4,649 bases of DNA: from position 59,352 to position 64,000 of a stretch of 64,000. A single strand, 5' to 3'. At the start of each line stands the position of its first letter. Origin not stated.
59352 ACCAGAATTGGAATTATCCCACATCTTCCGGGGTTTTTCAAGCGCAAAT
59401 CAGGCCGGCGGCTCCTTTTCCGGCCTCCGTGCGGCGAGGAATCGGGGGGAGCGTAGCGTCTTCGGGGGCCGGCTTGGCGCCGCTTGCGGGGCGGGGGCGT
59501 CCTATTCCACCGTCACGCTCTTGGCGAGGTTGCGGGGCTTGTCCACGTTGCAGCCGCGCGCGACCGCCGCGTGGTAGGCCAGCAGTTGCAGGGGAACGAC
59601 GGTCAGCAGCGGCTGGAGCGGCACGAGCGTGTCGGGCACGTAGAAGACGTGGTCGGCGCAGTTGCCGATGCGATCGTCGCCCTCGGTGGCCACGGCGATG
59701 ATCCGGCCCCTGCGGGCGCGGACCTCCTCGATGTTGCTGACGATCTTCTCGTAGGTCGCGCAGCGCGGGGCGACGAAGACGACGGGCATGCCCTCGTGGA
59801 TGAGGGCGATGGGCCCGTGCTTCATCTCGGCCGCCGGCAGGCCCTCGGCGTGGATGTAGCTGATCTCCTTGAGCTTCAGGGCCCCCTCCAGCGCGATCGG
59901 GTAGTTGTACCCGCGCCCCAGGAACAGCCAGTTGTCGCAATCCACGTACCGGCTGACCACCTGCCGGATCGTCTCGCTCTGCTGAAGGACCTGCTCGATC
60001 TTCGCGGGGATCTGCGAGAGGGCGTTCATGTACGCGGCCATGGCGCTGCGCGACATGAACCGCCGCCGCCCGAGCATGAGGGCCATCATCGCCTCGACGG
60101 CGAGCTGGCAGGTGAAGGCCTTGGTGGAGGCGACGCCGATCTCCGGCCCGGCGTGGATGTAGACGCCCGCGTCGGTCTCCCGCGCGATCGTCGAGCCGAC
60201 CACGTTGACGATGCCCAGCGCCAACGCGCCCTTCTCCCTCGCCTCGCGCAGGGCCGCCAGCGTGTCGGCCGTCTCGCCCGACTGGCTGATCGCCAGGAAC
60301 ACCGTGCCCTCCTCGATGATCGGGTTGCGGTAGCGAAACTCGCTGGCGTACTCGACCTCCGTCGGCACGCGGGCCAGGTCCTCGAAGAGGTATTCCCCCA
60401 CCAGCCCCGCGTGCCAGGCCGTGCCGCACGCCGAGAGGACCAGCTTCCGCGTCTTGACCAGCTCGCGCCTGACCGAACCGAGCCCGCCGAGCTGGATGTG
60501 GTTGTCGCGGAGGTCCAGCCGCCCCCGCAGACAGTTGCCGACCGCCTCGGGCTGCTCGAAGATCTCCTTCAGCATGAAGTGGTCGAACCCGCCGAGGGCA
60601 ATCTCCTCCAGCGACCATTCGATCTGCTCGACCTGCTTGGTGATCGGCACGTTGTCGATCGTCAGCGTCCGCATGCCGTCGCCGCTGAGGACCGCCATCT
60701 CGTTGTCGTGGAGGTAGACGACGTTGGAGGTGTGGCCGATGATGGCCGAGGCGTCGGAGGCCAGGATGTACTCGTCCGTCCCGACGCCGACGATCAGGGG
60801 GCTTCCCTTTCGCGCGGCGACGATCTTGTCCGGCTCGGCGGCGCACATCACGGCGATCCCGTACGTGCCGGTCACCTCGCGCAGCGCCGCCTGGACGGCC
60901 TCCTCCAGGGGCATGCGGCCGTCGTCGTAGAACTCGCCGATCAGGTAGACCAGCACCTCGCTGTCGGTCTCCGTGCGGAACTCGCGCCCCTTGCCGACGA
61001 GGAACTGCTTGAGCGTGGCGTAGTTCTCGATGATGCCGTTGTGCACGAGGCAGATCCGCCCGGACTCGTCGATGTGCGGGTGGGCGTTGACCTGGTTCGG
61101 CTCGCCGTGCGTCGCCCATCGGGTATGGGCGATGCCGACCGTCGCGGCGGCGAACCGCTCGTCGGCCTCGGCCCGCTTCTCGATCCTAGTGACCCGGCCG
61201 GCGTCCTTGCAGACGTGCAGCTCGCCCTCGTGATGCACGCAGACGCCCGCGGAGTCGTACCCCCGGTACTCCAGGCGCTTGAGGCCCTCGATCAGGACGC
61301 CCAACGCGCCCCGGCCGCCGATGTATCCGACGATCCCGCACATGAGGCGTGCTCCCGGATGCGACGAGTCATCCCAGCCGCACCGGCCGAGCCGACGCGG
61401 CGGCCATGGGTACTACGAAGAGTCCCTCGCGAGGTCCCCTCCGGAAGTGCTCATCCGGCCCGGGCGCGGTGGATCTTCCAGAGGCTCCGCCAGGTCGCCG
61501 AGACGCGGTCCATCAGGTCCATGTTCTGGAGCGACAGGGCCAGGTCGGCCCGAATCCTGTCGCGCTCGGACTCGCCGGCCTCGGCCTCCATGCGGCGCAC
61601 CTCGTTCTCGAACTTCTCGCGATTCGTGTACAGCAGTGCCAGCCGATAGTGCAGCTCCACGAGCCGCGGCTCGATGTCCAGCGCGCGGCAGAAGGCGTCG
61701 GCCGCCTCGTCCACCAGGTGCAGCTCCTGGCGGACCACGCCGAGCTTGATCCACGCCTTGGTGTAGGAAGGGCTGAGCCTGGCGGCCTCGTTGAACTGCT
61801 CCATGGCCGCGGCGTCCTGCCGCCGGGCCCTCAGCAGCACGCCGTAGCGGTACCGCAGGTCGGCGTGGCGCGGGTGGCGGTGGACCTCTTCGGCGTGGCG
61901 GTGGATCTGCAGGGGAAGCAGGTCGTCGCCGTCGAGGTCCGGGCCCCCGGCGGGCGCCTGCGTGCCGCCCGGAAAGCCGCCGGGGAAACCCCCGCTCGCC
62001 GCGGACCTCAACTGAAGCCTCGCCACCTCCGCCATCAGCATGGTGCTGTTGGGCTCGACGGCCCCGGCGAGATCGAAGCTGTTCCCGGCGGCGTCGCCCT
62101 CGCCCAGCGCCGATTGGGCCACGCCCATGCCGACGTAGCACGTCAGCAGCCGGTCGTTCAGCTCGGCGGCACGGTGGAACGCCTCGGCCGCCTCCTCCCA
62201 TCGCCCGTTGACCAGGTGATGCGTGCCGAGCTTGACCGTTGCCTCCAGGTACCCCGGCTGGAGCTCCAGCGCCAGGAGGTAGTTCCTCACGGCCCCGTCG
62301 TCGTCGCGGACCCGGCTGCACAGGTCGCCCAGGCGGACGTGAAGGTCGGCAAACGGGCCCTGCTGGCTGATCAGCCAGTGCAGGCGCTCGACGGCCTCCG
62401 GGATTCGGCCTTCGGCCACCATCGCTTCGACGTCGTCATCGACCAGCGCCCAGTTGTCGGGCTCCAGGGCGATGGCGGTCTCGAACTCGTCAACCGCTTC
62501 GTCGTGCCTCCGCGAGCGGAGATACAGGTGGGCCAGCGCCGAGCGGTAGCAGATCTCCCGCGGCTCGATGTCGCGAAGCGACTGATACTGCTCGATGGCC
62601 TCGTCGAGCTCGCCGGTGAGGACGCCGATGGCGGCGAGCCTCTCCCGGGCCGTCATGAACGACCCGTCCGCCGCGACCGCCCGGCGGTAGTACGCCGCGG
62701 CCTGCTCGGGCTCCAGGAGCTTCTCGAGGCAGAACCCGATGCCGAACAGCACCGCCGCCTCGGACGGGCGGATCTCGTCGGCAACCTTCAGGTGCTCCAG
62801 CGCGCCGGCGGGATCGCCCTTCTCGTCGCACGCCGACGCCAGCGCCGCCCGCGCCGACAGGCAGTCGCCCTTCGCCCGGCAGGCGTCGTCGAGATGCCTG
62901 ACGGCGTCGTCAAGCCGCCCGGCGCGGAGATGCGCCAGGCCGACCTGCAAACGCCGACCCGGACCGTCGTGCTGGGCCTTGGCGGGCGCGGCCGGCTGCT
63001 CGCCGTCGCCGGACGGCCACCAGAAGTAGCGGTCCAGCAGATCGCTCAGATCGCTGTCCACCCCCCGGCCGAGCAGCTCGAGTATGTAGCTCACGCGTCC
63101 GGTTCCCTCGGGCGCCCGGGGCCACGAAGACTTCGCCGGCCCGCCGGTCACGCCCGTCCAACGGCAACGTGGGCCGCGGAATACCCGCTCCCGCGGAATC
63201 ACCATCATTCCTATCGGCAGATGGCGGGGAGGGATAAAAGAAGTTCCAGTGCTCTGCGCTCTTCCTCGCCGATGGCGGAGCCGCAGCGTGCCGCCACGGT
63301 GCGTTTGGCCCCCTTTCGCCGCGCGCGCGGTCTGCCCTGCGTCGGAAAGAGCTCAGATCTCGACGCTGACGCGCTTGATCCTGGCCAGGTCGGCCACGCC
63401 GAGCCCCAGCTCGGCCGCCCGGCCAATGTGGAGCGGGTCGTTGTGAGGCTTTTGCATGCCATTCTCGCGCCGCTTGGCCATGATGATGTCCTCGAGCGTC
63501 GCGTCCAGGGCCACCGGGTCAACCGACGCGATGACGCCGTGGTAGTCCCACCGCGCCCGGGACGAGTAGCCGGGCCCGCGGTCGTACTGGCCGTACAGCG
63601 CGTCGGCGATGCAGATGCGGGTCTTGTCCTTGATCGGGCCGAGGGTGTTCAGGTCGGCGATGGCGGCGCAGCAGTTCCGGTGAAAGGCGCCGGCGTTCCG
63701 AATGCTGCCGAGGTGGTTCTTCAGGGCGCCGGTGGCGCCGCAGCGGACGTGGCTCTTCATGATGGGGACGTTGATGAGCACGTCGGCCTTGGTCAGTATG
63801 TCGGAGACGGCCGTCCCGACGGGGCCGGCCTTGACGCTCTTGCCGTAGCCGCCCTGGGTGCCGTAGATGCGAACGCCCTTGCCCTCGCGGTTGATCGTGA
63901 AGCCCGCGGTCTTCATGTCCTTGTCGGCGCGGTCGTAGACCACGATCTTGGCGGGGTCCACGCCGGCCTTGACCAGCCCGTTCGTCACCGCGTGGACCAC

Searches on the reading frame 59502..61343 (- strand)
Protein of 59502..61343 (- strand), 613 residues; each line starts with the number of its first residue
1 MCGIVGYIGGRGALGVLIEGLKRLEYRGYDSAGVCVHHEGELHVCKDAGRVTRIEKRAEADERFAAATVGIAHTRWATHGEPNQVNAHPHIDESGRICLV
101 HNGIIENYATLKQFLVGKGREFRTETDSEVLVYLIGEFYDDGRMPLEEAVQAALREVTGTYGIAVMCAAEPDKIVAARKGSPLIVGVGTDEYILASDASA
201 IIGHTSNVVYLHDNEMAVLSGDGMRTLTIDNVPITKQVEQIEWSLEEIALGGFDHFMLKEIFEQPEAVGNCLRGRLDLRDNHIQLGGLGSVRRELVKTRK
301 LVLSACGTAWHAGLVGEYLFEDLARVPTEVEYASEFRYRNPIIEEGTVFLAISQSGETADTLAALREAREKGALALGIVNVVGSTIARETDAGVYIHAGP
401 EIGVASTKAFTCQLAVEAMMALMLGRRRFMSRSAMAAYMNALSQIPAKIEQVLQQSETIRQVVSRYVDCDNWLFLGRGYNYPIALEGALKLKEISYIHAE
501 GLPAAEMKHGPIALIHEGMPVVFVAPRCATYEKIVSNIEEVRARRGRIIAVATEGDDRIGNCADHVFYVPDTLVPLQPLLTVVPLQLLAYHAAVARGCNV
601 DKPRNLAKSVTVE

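Call 21: search_protein_families(library=pfam, proteins=[window:59502-61343:-], max_evalue=0.001)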
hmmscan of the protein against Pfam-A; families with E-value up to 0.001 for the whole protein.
window:59502-61343:- (613 aa): 4 families
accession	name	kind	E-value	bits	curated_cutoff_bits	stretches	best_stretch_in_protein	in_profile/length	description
PF01380.27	SIS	-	3.1e-57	192.4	25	2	295-422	2-130/131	SIS domain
PF13522.11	GATase_6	-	9.8e-19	68.1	27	1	65-196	8-129/130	Glutamine amidotransferase domain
PF13537.11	GATase_7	-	2.7e-12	47.2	25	1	86-201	12-121/123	Glutamine amidotransferase domain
PF13230.11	GATase_4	-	0.00021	20.7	23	1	69-175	73-183/272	Glutamine amidotransferases class-II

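Call 36: find_encoding_contigs(protein=window:59502-61343:-, flank=10000, max_places=3)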
Protein window:59502-61343:- (613 aa): 3 contigs read that carry it; 2 places shown.
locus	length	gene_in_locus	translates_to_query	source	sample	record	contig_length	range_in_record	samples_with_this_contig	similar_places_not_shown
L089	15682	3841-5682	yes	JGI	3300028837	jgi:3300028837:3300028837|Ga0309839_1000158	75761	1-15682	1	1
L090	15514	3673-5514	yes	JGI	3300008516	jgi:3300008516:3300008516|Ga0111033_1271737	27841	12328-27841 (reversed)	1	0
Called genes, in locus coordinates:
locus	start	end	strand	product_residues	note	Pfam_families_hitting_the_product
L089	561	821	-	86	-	-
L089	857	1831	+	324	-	PF04015:DUF362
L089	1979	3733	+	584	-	PF25064:ARM_TT21_5th (faint), PF00515:TPR_1 (faint), PF07719:TPR_2 (faint), PF12895:ANAPC3 (faint), PF13174:TPR_6 (faint), PF13176:TPR_7 (faint), PF13181:TPR_8 (faint), PF13432:TPR_16 (weak), +9 more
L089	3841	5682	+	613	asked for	PF13522:GATase_6, PF13537:GATase_7, PF01380:SIS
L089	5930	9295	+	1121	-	PF18911:PKD_4, PF17803:Cadherin_4 (weak), PF17892:Cadherin_5 (weak), PF17963:Big_9, PF00353:HemolysinCabind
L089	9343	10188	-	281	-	-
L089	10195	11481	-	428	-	-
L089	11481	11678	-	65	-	-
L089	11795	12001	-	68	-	-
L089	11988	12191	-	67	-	-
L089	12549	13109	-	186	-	PF00936:BMC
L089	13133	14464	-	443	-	PF01512:Complex1_51K, PF10531:SLBB (weak), PF13534:Fer4_17, PF13375:RnfC_N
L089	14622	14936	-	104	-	PF00216:Bac_DNA_binding, PF18291:HU-HIG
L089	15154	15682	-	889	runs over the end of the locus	PF01301:Glyco_hydro_35, PF21317:BetaGal_ABD_1, PF21467:BetaGal_gal-bd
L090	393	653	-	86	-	-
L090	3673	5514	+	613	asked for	PF13522:GATase_6, PF13537:GATase_7, PF01380:SIS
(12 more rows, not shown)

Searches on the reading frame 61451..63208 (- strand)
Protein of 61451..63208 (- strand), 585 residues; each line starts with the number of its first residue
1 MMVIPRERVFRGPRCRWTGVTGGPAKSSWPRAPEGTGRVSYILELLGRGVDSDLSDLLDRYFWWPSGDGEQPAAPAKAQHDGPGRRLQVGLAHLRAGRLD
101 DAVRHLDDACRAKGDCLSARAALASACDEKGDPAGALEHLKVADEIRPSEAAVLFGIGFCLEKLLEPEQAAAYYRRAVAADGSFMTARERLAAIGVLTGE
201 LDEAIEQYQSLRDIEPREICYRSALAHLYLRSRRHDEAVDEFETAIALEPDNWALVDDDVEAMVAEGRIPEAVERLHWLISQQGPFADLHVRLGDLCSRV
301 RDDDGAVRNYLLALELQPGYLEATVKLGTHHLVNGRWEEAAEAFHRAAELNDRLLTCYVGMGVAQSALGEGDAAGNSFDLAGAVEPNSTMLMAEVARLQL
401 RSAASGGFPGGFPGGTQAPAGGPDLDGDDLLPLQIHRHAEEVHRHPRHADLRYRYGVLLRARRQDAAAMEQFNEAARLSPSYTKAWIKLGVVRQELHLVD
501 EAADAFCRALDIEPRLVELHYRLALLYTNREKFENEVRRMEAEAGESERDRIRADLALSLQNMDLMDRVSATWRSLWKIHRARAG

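Call 21: search_protein_families(library=pfam, proteins=[window:61451-63208:-], max_evalue=0.001)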
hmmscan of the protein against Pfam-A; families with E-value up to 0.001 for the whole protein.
window:61451-63208:- (585 aa): 17 families
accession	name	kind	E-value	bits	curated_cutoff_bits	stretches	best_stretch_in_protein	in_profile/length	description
PF07719.23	TPR_2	-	1.7e-29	99.9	27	1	224-252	6-34/34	Tetratricopeptide repeat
PF13432.12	TPR_16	-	8.4e-26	90.5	32.7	2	90-150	4-64/65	Tetratricopeptide repeat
PF13414.12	TPR_11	-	1e-25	89.6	26.8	0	460-495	5-40/42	TPR repeat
PF00515.34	TPR_1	-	2.5e-24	84.5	27.8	0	151-180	1-30/34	Tetratricopeptide repeat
PF13428.12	TPR_14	-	8.2e-23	79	23.5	1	450-490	2-42/44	Tetratricopeptide repeat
PF14559.12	TPR_19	-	2.8e-20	72.8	25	1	94-152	2-60/68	Tetratricopeptide repeat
PF13181.12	TPR_8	-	1.7e-18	65.6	25.7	0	224-252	6-34/34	Tetratricopeptide repeat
PF13424.12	TPR_12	-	7.4e-14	52.1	30.1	0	189-248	7-74/77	Tetratricopeptide repeat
PF13431.12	TPR_17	-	3.8e-12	45.9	24.4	0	508-533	4-29/34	Tetratricopeptide repeat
PF23914.1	TPR_CcmH_CycH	-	3.5e-09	37.1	42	1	480-571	47-140/158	Cytochrome c-type biogenesis protein H TPR domain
PF13176.12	TPR_7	-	1.2e-08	34.8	27.9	0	223-251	3-31/36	Tetratricopeptide repeat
PF25064.1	ARM_TT21_5th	-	7.8e-08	33.1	27.8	0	225-276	7-58/117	TT21 fifth ARM repeats domain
PF24575.1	TPR_Slam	-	5.2e-07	30.5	35.2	0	198-242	60-104/104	Surface lipoprotein assembly modifier, N-terminal TPR repeats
PF12895.13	ANAPC3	-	5.3e-07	30.3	27.2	0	315-369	17-70/82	Anaphase-promoting complex, cyclosome, subunit 3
PF13174.12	TPR_6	-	1.3e-06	29.1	26.3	0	153-178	2-27/33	Tetratricopeptide repeat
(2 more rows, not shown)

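Call 34: find_encoding_contigs(protein=window:61451-63208:-, flank=10000, max_places=3)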
Protein window:61451-63208:- (585 aa): no gene with exactly this product is on record in the collection.

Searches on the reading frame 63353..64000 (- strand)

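Call 21: search_protein_families(library=pfam, proteins=[window:63353-64000:-], max_evalue=0.001)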
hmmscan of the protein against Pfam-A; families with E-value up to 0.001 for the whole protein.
window:63353-64000:- (215 aa): 1 family
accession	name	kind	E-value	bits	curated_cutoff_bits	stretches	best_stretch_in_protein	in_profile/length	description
PF04015.17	DUF362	-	2.9e-21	76.9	24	1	9-168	30-197/200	Domain of unknown function (DUF362)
